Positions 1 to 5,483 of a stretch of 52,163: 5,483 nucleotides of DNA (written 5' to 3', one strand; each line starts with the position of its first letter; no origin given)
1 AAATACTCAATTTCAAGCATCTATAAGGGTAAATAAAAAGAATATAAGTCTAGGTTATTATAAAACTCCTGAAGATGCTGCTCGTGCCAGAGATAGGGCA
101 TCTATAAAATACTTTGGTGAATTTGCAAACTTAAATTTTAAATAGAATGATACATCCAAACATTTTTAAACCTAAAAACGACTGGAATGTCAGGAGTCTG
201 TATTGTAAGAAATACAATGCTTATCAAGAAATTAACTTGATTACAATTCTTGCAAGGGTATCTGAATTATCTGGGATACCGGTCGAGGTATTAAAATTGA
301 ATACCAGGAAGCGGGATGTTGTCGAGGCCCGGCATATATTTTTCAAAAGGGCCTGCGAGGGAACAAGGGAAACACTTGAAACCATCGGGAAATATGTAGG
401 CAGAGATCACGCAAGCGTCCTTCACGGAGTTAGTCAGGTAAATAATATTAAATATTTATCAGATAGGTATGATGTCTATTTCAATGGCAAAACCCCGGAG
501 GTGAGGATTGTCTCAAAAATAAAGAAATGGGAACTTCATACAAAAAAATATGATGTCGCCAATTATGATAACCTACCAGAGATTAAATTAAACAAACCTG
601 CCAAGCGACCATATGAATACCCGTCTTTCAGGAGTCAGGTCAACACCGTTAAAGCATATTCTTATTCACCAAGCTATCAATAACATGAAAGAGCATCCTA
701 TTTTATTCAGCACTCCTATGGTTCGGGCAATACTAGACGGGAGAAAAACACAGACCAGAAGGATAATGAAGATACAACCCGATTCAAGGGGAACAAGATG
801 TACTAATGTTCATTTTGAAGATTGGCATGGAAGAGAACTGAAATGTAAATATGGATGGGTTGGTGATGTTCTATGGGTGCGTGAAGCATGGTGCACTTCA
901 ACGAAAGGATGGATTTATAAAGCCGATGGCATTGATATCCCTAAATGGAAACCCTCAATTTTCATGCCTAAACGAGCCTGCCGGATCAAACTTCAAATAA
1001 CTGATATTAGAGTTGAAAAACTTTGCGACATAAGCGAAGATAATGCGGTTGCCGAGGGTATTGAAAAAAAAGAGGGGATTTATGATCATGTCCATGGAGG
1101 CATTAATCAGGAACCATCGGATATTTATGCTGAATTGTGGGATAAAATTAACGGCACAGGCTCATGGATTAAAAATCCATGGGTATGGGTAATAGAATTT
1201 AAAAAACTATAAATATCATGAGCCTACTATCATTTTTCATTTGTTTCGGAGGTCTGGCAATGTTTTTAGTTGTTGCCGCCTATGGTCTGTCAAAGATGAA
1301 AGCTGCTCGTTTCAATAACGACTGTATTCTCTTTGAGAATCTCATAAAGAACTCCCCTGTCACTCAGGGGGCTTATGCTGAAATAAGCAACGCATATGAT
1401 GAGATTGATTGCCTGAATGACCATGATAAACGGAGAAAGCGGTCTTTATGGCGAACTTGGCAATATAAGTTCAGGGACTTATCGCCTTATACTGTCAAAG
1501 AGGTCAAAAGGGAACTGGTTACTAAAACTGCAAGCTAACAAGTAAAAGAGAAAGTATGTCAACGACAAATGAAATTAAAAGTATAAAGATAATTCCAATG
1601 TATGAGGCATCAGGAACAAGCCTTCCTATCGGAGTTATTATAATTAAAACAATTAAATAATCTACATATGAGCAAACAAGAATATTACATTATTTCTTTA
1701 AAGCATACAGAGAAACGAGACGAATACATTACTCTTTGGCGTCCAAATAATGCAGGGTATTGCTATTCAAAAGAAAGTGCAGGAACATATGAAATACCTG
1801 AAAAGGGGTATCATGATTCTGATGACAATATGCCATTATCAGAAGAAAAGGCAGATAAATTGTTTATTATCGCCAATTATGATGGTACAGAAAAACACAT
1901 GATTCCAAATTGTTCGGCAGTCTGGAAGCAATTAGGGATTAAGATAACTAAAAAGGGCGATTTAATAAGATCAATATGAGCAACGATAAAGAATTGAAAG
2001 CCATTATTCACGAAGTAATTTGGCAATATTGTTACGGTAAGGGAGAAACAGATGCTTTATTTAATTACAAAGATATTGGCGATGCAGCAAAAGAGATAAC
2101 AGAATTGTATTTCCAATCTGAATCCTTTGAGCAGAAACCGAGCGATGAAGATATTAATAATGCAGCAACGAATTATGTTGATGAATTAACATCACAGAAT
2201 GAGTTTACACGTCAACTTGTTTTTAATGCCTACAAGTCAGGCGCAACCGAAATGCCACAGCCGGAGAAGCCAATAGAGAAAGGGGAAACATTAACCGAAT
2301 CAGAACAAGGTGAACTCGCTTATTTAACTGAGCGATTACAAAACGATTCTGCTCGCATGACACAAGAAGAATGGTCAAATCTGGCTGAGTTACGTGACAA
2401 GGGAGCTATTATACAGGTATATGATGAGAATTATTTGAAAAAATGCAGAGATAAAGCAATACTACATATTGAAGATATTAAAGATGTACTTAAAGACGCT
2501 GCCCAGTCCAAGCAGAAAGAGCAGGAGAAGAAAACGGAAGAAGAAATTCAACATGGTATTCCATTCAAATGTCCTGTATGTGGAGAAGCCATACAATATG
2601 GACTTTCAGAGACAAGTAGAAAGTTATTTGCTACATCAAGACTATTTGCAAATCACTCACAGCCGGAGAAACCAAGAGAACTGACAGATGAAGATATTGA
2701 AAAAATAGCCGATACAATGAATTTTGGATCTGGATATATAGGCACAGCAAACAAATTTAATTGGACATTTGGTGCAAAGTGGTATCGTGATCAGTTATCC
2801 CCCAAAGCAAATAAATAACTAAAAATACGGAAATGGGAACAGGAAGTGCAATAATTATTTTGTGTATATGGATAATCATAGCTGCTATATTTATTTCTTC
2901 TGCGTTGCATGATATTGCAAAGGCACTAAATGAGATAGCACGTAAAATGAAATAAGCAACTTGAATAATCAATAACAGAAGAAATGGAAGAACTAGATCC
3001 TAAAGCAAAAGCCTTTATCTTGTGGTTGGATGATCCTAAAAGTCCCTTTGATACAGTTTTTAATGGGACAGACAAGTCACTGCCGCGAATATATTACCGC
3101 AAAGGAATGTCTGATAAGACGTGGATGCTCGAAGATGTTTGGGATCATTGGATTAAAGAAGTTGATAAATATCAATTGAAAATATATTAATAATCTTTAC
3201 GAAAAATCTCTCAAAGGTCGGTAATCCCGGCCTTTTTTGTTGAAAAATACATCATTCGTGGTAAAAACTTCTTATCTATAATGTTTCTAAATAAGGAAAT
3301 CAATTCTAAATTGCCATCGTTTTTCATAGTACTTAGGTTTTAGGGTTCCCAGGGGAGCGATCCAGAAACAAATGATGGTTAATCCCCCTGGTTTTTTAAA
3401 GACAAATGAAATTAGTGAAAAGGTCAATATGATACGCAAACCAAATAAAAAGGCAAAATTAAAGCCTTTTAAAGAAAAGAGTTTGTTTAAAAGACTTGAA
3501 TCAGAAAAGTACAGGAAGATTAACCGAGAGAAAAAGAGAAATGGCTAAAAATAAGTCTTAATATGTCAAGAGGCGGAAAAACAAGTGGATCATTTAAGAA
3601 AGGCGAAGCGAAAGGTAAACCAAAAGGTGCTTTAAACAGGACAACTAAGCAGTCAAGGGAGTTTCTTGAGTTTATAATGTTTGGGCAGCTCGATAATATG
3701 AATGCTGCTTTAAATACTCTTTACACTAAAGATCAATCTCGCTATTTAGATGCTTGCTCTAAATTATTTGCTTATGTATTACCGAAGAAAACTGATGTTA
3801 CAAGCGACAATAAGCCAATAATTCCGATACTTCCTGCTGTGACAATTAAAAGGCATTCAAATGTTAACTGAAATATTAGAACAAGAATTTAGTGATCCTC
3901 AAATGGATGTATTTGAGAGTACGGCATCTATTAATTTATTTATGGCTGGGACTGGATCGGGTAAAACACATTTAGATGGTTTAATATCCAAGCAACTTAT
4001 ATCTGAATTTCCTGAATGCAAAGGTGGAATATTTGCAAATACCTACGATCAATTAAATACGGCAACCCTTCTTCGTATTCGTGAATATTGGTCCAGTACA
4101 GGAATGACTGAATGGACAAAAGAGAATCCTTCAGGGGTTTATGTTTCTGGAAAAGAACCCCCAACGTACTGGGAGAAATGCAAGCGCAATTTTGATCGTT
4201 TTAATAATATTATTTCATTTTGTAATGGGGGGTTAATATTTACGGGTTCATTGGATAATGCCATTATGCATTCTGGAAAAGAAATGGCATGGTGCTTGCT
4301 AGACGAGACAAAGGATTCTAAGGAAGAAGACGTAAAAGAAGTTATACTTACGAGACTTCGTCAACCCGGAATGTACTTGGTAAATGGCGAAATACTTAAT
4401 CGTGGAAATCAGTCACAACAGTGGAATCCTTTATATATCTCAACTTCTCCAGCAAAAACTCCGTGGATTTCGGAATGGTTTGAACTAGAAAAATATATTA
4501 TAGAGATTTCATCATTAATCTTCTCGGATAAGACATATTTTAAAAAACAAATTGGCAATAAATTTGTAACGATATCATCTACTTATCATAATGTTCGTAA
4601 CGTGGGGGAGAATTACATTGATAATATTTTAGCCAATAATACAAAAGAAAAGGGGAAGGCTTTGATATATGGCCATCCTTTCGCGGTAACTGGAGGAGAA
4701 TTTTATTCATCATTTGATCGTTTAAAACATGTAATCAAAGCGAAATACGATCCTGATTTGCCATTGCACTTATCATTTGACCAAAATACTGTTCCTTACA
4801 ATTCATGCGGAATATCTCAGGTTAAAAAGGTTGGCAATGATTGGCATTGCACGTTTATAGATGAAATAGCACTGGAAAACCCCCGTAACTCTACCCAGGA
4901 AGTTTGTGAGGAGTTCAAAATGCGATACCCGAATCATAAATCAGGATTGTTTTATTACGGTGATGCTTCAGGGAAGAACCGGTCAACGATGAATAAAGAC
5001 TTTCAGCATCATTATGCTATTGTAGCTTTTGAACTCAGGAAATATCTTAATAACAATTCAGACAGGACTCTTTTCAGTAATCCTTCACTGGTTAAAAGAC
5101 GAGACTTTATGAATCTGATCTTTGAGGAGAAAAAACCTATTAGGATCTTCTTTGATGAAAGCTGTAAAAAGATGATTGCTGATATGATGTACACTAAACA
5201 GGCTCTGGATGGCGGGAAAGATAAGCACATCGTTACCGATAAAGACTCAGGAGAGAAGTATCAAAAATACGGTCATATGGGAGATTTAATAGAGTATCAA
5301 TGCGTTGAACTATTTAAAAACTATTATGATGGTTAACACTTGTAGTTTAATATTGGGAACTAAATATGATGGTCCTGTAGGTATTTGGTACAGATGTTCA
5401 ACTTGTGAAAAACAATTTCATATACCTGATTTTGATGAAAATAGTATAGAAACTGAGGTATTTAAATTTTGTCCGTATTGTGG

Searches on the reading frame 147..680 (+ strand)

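Call 47: search_protein_families(library=phrogs, proteins=[window:147-680:+], max_evalue=0.001)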
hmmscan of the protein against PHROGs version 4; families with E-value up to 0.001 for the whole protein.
window:147-680:+ (178 aa): 1 family
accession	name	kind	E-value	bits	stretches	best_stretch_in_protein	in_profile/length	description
phrog_16091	-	unknown function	5.7e-07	30.8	1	33-147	14-129/131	-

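Call 76: search_protein_families(library=pfam, proteins=[window:147-680:+], max_evalue=0.05)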
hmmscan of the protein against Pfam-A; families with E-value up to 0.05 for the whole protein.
window:147-680:+ (178 aa): 1 family
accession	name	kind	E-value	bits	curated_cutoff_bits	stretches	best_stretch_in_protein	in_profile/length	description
PF08299.17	Bac_DnaA_C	-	1.6e-13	50.9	31.5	1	33-98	3-69/69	Bacterial dnaA protein helix-turn-helix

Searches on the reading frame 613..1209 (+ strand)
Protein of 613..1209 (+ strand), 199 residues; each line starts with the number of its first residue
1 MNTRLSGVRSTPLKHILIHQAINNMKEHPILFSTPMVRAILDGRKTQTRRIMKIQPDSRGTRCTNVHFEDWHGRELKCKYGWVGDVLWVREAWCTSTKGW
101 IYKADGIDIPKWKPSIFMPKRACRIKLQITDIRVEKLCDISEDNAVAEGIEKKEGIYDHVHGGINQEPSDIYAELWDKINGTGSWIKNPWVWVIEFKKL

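Call 47: search_protein_families(library=phrogs, proteins=[window:613-1209:+], max_evalue=0.001)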
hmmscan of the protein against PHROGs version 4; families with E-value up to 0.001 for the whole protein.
window:613-1209:+ (199 aa): 4 families
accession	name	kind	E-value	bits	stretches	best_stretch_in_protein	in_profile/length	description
phrog_874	-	unknown function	2.4e-68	231.5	1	20-198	60-256/277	-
phrog_18361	-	unknown function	3.3e-21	76.8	1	118-198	1-85/92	-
phrog_28019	-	unknown function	1.7e-14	54.6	1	25-60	1-36/55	-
phrog_27495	-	unknown function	4.7e-12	47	1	22-56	2-36/186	-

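Call 50: search_protein_families(library=pfam, proteins=[window:613-1209:+], max_evalue=0.01)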
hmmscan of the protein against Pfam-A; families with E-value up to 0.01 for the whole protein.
window:613-1209:+ (199 aa): 0 families

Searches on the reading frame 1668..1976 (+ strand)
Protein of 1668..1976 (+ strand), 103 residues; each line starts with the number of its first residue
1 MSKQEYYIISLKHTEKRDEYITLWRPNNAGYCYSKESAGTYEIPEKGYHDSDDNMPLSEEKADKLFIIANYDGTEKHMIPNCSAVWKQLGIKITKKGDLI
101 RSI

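Call 47: search_protein_families(library=phrogs, proteins=[window:1668-1976:+], max_evalue=0.001)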
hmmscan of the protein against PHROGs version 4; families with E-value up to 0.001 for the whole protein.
window:1668-1976:+ (103 aa): 1 family
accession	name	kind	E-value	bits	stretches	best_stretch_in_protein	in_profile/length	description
phrog_23101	-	unknown function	4.4e-15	56.6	1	4-90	2-94/257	-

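Call 76: search_protein_families(library=pfam, proteins=[window:1668-1976:+], max_evalue=0.05)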
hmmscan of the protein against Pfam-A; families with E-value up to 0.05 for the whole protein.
window:1668-1976:+ (103 aa): 0 families

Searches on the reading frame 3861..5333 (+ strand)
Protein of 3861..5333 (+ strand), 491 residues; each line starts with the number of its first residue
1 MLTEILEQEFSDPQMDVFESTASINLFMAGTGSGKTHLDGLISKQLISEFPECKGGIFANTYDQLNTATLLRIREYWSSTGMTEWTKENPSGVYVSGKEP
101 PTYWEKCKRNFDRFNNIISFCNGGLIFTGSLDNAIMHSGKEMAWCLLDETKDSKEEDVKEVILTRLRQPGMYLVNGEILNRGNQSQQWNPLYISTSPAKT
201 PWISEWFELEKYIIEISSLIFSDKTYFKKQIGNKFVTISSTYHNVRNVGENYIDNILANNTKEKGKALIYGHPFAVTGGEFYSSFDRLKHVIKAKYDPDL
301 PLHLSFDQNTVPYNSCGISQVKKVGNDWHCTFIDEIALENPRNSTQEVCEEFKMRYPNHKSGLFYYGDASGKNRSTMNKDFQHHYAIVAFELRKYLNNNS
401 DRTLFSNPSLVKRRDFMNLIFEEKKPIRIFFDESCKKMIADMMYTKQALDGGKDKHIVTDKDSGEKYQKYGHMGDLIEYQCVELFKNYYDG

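Call 3: search_protein_families(library=pfam, proteins=[window:3861-5333:+], max_evalue=0.1)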
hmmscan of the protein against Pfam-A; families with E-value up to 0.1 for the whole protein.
window:3861-5333:+ (491 aa): 1 family
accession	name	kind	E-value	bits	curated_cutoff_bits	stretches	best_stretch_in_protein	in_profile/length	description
PF03237.21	Terminase_6N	-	0.0011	19.1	22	1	27-283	2-209/215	Terminase large subunit, T4likevirus-type, N-terminal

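Call 4: search_protein_families(library=phrogs, proteins=[window:3861-5333:+], max_evalue=0.01)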
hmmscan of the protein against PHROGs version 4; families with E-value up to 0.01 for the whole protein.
window:3861-5333:+ (491 aa): 4 families
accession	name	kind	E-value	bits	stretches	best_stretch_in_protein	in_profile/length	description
phrog_38319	-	unknown function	4.2e-09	37.2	2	13-76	9-72/271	-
phrog_10250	-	head and packaging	5.3e-09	37.1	1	274-489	18-220/228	terminase large subunit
phrog_5902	-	unknown function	1.9e-06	28.4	1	3-111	27-141/359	-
phrog_979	-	head and packaging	2.1e-05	24.4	1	11-263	155-397/642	terminase large subunit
